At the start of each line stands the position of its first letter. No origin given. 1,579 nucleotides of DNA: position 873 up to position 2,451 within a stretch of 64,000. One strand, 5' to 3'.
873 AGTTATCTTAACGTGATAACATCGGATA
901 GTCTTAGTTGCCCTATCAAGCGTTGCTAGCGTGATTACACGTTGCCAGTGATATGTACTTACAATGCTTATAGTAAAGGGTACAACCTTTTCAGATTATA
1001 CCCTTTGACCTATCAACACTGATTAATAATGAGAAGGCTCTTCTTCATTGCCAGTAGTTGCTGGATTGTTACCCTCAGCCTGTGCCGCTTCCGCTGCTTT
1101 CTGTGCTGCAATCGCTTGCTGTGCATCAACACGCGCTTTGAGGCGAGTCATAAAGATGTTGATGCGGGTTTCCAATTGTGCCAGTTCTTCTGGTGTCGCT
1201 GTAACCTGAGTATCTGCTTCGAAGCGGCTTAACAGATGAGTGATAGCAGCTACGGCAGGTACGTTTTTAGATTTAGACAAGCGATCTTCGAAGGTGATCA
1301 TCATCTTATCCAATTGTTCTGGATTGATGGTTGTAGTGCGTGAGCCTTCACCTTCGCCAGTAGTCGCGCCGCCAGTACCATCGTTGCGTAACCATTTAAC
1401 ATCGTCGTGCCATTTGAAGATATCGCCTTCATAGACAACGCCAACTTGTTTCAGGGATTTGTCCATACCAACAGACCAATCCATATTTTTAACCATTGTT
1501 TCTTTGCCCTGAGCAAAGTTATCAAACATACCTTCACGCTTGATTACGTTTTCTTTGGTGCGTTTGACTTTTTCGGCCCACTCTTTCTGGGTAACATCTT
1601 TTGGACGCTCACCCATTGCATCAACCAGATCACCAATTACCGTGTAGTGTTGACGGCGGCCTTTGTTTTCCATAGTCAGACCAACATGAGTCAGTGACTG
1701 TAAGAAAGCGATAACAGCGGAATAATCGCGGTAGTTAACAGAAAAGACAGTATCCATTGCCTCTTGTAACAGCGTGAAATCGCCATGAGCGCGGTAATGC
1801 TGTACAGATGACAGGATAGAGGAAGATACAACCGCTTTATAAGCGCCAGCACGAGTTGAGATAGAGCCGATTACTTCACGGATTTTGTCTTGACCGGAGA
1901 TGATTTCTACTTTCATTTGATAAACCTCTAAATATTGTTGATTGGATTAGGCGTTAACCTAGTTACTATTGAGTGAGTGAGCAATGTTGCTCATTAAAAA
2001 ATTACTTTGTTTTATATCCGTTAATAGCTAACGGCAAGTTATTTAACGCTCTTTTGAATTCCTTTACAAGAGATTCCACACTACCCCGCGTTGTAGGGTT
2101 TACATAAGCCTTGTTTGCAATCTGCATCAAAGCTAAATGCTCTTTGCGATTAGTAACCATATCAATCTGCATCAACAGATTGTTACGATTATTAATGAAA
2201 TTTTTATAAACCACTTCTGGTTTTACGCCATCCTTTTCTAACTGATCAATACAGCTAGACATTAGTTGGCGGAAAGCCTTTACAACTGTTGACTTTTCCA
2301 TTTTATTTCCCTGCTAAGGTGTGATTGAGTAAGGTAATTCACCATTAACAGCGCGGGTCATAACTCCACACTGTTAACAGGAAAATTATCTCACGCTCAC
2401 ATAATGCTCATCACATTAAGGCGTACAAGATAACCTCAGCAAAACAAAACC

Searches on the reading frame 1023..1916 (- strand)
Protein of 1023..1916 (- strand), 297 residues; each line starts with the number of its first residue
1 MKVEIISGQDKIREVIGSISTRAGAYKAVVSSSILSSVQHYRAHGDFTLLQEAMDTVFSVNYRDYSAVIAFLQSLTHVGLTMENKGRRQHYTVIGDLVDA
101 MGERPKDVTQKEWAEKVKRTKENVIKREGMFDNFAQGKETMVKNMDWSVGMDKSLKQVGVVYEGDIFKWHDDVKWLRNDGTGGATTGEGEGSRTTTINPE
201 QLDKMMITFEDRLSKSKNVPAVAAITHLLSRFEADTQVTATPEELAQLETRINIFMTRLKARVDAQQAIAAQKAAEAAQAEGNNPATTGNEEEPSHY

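Call 11: search_protein_families(library=phrogs, proteins=[window:1023-1916:-])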
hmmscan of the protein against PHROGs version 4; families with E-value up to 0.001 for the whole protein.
window:1023-1916:- (297 aa): 1 family
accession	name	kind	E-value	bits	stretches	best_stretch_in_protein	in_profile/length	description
phrog_13018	-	unknown function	3.6e-07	30.8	1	18-153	19-148/299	-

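Call 24: search_dna_similar(query=window:1023-1916:-, collection=phages, mode=protein, max_rows=30)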
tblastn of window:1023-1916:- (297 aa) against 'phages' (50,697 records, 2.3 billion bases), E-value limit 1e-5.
No match.

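Call 46: find_related_loci(query=window:1023-1916:-, collection=viral_contigs, flank=10000)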
Query window:1023-1916:- (297 aa) in viral_contigs; peptide patterns used: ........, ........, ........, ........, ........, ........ (x = any residue, [..] = any of these).
No stretch of DNA in the collection matches any of the patterns.

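Call 48: find_homologous_proteins(query=window:1023-1916:-)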
Query window:1023-1916:- (297 aa): 11 proteins with E <= 0.001 among 2058 candidates.
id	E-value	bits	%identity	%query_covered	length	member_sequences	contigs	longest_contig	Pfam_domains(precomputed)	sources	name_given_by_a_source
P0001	1.5e-191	653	100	100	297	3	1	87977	-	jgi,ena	-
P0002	1.1e-106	374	61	89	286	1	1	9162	-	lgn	-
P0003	1.4e-105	371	58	99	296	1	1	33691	-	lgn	-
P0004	2.1e-105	370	57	100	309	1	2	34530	-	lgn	-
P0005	3.0e-95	337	56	88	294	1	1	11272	-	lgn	-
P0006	4.2e-94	333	54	90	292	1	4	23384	-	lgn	-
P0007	1.9e-90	321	51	96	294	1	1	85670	-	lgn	-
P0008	3.0e-87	311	52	91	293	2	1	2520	-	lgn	-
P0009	6.3e-64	234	41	96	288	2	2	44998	-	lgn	-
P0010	2.7e-59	219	41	86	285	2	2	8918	-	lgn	-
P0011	6.1e-59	218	41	86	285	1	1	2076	-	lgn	-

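Call 56: find_encoding_contigs(protein=P0007, flank=6000, max_places=2)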
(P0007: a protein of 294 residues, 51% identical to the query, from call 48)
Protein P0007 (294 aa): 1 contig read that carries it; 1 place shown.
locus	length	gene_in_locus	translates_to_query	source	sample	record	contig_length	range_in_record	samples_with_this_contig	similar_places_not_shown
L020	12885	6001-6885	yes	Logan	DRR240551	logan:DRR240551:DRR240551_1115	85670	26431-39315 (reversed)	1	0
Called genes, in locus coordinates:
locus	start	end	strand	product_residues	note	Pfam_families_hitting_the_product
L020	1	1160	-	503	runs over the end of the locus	PF03237:Terminase_6N, PF17289:Terminase_6C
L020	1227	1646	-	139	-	-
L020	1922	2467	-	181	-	-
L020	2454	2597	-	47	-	-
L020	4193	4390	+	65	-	-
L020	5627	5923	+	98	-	-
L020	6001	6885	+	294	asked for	-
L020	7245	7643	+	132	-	-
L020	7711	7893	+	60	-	-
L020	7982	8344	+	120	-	PF04352:ProQ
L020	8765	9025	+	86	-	-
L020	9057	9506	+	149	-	-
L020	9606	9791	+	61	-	-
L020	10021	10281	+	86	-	-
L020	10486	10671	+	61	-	-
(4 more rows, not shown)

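Call 57: find_encoding_contigs(protein=P0009, flank=6000, max_places=2)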
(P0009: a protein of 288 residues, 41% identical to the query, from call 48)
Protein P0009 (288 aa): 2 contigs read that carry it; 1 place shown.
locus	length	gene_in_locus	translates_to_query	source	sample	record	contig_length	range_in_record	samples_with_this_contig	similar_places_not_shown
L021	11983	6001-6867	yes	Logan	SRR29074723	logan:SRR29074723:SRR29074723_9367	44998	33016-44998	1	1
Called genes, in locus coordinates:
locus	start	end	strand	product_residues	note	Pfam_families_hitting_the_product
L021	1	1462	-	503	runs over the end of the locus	PF03237:Terminase_6N, PF17289:Terminase_6C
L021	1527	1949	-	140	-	-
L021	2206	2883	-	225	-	-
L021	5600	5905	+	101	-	-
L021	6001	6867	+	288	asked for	-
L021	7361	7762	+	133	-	-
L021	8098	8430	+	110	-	PF04352:ProQ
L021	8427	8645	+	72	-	-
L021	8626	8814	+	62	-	-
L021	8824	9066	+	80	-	-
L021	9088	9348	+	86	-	PF01258:zf-dskA_traR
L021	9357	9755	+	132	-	PF07486:Hydrolase_2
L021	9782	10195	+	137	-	-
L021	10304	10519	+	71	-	-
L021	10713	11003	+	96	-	-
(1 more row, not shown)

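Call 58: find_encoding_contigs(protein=P0004, flank=6000, max_places=2)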
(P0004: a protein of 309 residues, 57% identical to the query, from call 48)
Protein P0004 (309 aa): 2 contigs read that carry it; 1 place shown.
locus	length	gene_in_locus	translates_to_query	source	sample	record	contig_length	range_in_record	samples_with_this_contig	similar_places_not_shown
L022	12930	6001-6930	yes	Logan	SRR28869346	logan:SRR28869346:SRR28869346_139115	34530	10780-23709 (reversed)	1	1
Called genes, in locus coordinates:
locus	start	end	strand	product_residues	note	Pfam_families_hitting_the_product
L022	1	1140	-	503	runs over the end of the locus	PF03237:Terminase_6N, PF17289:Terminase_6C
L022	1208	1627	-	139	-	-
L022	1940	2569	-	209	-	-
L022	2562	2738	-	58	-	-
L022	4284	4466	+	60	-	-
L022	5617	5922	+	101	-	-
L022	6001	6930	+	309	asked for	-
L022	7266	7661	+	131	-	-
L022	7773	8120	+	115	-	PF04352:ProQ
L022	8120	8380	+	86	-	PF01258:zf-dskA_traR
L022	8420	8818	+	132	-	PF07486:Hydrolase_2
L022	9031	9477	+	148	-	-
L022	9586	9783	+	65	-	-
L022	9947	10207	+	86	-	-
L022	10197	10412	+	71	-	-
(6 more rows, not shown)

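Call 59: find_encoding_contigs(protein=P0003, flank=6000, max_places=2)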
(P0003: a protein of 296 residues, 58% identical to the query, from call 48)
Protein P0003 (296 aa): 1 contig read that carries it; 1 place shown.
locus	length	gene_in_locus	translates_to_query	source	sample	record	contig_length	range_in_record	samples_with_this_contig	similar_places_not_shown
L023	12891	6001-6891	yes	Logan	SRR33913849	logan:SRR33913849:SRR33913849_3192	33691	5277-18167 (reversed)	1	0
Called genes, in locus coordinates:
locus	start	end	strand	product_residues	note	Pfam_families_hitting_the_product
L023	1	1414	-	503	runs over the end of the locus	PF03237:Terminase_6N, PF17289:Terminase_6C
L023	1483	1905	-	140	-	-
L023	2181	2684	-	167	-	-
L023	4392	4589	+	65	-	-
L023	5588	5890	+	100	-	-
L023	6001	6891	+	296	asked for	-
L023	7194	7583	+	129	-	-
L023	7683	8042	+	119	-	PF04352:ProQ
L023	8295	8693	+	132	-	PF07486:Hydrolase_2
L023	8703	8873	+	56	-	-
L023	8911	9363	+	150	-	-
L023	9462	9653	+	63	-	-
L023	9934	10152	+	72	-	-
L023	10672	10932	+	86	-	-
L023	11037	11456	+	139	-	-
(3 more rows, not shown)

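Call 60: find_encoding_contigs(protein=P0006, flank=6000, max_places=3)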
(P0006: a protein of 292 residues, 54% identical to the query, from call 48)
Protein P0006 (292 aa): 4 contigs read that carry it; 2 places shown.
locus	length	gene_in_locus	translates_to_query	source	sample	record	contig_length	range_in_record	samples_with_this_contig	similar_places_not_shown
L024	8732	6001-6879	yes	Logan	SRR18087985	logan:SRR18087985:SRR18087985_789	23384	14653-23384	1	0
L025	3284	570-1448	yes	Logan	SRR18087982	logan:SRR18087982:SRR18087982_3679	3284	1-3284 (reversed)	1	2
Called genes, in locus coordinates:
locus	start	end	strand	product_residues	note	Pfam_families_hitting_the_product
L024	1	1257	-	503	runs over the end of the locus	PF03237:Terminase_6N, PF17289:Terminase_6C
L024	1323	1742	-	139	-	-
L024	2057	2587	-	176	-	-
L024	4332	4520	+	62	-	-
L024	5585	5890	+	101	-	-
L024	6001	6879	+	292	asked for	-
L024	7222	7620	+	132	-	-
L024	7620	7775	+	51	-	-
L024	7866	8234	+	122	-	PF04352:ProQ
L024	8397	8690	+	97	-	PF07486:Hydrolase_2 (faint)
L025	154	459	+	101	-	-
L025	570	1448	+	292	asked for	-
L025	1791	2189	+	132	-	-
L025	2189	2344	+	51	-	-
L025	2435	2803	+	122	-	PF04352:ProQ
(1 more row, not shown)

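Call 61: find_encoding_contigs(protein=P0005, flank=6000, max_places=2)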
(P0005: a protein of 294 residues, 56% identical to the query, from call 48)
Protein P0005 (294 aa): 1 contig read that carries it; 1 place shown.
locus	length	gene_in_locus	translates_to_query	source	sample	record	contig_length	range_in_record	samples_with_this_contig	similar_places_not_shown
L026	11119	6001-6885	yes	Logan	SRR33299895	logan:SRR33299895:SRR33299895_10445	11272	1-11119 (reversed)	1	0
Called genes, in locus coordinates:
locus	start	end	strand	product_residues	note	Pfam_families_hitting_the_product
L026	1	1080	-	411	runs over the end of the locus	?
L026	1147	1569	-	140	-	-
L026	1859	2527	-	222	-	-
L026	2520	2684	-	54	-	-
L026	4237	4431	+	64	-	-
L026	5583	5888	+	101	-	-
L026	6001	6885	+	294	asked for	-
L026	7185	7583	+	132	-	-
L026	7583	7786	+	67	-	-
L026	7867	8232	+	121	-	PF04352:ProQ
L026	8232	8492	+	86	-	PF01258:zf-dskA_traR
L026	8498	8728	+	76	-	-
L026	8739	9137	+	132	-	PF07486:Hydrolase_2 (weak)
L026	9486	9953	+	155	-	-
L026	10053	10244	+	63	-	-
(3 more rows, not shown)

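Call 62: find_encoding_contigs(protein=P0010, flank=6000, max_places=2)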
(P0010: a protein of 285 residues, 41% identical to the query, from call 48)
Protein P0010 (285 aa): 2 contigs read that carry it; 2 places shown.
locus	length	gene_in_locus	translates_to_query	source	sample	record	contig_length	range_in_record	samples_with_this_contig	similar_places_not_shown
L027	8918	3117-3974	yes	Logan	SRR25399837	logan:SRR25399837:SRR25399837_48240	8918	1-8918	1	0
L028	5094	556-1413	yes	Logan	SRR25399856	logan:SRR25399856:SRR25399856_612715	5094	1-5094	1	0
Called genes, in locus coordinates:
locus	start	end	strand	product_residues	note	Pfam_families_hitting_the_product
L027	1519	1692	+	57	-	-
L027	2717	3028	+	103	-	-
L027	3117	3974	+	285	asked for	-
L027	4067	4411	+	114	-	-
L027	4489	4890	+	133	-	-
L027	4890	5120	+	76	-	-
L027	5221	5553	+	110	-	PF04352:ProQ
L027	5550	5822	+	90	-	-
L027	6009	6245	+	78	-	-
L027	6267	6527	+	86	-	PF01258:zf-dskA_traR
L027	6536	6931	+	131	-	PF07486:Hydrolase_2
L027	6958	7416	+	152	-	-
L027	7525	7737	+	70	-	-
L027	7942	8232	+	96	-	-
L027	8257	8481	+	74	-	-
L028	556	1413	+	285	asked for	-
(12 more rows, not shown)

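Call 116: search_protein_families(library=pfam, proteins=[window:1023-1916:-], max_evalue=0.1)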
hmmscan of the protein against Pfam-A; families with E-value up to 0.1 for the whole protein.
window:1023-1916:- (297 aa): 0 families

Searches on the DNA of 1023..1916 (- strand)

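Call 122: search_rna_families(sources=[L002, L020, L021, L048, L049], threshold=gathering)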
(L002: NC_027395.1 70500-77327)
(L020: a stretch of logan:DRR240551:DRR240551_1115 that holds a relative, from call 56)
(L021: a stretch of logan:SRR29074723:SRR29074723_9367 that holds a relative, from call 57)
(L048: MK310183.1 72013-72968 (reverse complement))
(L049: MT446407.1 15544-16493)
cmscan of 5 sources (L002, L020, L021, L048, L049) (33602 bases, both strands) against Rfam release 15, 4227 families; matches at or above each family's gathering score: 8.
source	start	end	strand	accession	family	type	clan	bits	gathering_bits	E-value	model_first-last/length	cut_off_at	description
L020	11155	11227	+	RF00005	tRNA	Gene; tRNA;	CL00001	73.1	29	2.3e-14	1-71/71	no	tRNA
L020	10981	11053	+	RF00005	tRNA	Gene; tRNA;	CL00001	69.9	29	1.7e-13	1-71/71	no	tRNA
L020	11426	11497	+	RF00005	tRNA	Gene; tRNA;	CL00001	65.8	29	2.4e-12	1-71/71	no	tRNA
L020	11507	11579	+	RF00005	tRNA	Gene; tRNA;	CL00001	65.8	29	2.4e-12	1-71/71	no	tRNA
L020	12049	12123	+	RF00005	tRNA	Gene; tRNA;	CL00001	63.5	29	1e-11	1-71/71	no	tRNA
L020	11889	11961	+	RF00005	tRNA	Gene; tRNA;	CL00001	61.3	29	4.2e-11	1-71/71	no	tRNA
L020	11063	11143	+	RF00005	tRNA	Gene; tRNA;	CL00001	57.7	29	4e-10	1-71/71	no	tRNA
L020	11237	11324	+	RF00005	tRNA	Gene; tRNA;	CL00001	43.9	29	2.6e-06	1-71/71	no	tRNA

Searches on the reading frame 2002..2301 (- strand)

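Call 11: search_protein_families(library=phrogs, proteins=[window:2002-2301:-])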
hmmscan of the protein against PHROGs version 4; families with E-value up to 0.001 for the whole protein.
window:2002-2301:- (99 aa): 0 families

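Call 116: search_protein_families(library=pfam, proteins=[window:2002-2301:-], max_evalue=0.1)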
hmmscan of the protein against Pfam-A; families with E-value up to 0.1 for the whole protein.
window:2002-2301:- (99 aa): 1 family
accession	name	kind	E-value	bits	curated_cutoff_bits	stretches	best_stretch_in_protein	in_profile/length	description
PF00503.26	G-alpha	-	0.036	13.7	48.8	1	3-65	34-95/333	G-protein alpha subunit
